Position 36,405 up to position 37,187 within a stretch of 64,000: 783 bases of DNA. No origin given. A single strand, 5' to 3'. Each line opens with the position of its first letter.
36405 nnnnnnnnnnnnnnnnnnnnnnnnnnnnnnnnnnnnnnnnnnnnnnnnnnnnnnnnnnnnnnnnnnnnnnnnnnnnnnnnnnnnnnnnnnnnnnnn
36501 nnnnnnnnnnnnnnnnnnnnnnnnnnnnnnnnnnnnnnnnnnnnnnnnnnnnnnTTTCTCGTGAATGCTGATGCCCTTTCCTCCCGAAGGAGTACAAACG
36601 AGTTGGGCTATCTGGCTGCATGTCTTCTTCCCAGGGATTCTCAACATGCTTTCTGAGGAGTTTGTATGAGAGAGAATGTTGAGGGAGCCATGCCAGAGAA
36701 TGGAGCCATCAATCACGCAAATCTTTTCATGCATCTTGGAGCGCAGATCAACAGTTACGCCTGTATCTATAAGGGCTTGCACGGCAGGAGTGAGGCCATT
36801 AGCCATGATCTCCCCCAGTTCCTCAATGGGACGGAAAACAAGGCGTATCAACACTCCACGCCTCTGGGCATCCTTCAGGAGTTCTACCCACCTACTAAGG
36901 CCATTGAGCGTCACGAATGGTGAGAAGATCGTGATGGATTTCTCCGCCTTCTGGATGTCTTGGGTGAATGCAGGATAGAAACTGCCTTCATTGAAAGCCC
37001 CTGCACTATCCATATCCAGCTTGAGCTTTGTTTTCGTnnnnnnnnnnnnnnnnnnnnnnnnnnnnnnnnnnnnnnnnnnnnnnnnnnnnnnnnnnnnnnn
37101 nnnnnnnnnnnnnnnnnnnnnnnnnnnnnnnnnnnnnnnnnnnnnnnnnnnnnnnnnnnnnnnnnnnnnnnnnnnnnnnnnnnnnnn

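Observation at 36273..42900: Four-gene minus-strand operon on the integrative element: HTH, multi-pass membrane protein, Sel1/serine-protease/Cys-rich protein and helicase-PLD nuclease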

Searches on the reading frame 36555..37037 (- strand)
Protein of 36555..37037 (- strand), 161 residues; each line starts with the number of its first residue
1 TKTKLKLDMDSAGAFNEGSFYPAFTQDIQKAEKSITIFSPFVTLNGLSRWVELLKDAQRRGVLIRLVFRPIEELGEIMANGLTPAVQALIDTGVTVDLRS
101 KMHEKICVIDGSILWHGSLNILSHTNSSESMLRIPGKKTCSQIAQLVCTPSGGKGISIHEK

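Call 80: search_solved_structures(query=window:36555-37037:-, max_evalue=1)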
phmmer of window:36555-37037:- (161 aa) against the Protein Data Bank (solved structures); distinct sequences matched with E-value up to 1: 3.
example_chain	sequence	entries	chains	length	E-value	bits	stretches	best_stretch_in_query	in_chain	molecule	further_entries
4h4a_A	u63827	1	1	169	0.39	13.9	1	51-111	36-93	Mitochondrial cardiolipin hydrolase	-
4gen_A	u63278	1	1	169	0.41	13.8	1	51-111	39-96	Mitochondrial cardiolipin hydrolase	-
4gel_A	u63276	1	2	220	0.64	13.2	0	51-111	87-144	Mitochondrial cardiolipin hydrolase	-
